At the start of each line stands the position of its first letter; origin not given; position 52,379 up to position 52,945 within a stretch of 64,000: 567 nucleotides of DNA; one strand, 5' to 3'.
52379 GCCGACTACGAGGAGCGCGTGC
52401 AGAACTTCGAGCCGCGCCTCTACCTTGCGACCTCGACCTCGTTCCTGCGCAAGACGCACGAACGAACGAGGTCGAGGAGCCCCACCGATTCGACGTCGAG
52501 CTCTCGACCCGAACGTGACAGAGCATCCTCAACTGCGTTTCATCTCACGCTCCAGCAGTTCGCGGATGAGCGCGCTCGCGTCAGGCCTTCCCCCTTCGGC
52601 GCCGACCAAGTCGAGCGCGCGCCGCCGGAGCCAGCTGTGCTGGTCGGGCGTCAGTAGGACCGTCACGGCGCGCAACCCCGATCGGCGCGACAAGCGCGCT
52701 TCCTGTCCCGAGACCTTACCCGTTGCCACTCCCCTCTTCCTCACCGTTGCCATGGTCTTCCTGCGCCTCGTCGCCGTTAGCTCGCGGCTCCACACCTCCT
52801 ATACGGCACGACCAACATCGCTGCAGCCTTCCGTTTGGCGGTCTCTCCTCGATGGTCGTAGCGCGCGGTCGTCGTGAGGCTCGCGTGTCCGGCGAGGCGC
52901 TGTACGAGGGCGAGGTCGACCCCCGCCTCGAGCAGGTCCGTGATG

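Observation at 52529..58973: Integrase-bounded island architecture with AT-rich att-like region and disrupted regulators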

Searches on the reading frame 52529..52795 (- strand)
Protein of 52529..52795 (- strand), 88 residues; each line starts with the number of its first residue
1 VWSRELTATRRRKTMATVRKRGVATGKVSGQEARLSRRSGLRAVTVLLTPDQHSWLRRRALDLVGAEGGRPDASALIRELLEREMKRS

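Call 6: search_protein_families(library=pfam, proteins=[window:52529-52795:-], max_evalue=0.01)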
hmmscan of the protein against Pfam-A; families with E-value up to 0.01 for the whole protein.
window:52529-52795:- (88 aa): 0 families

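Call 7: search_protein_families(library=padloc, proteins=[window:52529-52795:-], max_evalue=0.01)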
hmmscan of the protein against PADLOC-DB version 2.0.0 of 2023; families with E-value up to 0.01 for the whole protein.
window:52529-52795:- (88 aa): 0 families

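Call 16: search_protein_families(library=ncbifam, proteins=[window:52529-52795:-], max_evalue=0.01)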
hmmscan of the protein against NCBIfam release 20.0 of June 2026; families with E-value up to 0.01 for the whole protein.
window:52529-52795:- (88 aa): 0 families

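Call 79: search_protein_families(library=phrogs, proteins=[window:52529-52753:-], max_evalue=0.01)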
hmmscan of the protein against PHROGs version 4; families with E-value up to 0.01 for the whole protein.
window:52529-52753:- (74 aa): 1 family
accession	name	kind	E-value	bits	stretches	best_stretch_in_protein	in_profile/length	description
phrog_38291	-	unknown function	0.0013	19.9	1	22-68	35-79/92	-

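Call 90: search_solved_structures(query=window:52529-52753:-, max_evalue=10)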
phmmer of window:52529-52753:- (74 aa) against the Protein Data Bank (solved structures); distinct sequences matched with E-value up to 10: 5.
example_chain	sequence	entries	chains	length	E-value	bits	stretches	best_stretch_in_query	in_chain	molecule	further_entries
6ft5_A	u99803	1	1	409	3.8e-06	30.4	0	28-68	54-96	alphaRep A3_A3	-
3ltj_A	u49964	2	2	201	0.002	21.8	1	28-67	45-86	AlphaRep-4 | bA3-2: binder of A3 protein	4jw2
3ltm_A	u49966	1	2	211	0.0021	21.7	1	28-67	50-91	Alpha-Rep4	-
6fsq_A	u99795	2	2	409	0.15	15.8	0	28-68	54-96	alphaRep A3_bGFPD | A3_bGFPD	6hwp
9r2b_B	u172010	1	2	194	2.4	12.1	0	52-72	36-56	de novo-designed alpha-helical barrel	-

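Call 92: search_protein_families(library=pfam, proteins=[window:52529-52753:-], max_evalue=1)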
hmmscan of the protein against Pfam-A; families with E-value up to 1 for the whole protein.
window:52529-52753:- (74 aa): 0 families

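Call 97: predict_structure(protein=window:52529-52753:-)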
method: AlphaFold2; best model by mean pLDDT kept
length: 74 residues; sequences in the alignment: 1
mean_pLDDT: 64.6   pTM: 0.48
mean pLDDT of the five models: 64.6, 58.2, 55.1, 55.1, 54.9
residues with pLDDT >= 90: 0; 70-90: 39; 50-70: 9; < 50: 26
segments of 3 or more residues with pLDDT < 50: 1-15, 17-25
pLDDT, mean of each block of 10 residues (from residue 1): 32 45 48 76 86 76 86 72
secondary structure, 60 per line:
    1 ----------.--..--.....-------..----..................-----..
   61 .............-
elements in order: E18-22 H36-53 H59-73

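Call 99: fold_search(model_id=the predicted structure, library=pdb)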
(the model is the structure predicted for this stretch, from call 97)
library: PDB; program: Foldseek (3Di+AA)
matches with E <= 10: 162; with E <= 0.001: 0
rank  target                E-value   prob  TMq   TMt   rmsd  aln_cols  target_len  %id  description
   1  5ln3_F                1.9e+00  0.15  0.42  0.14  10.1        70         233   16  The human 26S Proteasome at 6.8 Ang. (released 2017-03-22)
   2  8oix_A                2.1e+00  0.20  0.38  0.13   2.8        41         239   24  CryoEM structure of 20S Trichomonas vaginalis proteasome in complex with proteasome inhibitor Salinosporamid A (released 2024-04-10)
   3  8a22_Bg               2.1e+00  0.06  0.26  0.19  11.1        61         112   23  Structure of the mitochondrial ribosome from Polytomella magna (released 2022-11-16)
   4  8qyo_G                2.3e+00  0.28  0.41  0.14   2.8        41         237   20  Human proteasome 20S core particle (released 2024-02-21)
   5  8w2f_O                2.5e+00  0.44  0.41  0.14   1.1        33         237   18  Plasmodium falciparum 20S proteasome bound to an inhibitor (released 2024-07-31)
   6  6v39_g                2.5e+00  0.07  0.31  0.19  11.5        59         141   27  Cryo-EM structure of the Acinetobacter baumannii Ribosome: 70S with P-site tRNA (released 2020-02-05)
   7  8cf8_G                2.5e+00  0.06  0.29  0.17  11.2        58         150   24  Eravacycline bound to the 30S head (released 2023-08-02)
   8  5vfo_G                2.6e+00  0.28  0.41  0.14   2.7        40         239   18  Nucleotide-driven Triple-state Remodeling of the AAA-ATPase Channel in the Activated Human 26S Proteasome (released 2018-07-18)
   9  8ysx_K                2.8e+00  0.41  0.41  0.14   0.9        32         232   16  canine immunoproteasome 20S subunit in complex with compound 2 (released 2024-07-31)
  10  3une_G                2.8e+00  0.41  0.41  0.13   1.0        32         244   16  Mouse constitutive 20S proteasome (released 2012-02-29)
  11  9d0t_C                3.0e+00  0.44  0.39  0.12   0.7        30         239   17  Proteasome core particle assembly intermediate Blm10:13S purified from Saccharomyces cerevisiae (released 2024-12-04)
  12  9y1o_A                3.0e+00  0.41  0.42  0.13   1.0        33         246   18  The structure of the Plasmodium falciparum 20S proteasome (released 2025-10-08)
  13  8w2f_A                3.0e+00  0.38  0.42  0.14   1.1        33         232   18  Plasmodium falciparum 20S proteasome bound to an inhibitor (released 2024-07-31)
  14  9o3e_O                3.0e+00  0.38  0.41  0.14   1.1        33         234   18  Plasmodium falciparum 20S proteasome bound to inhibitor 159 (released 2025-11-12)
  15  7pg9_A                3.0e+00  0.35  0.40  0.13   1.0        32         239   16  human 20S proteasome (released 2021-10-20)
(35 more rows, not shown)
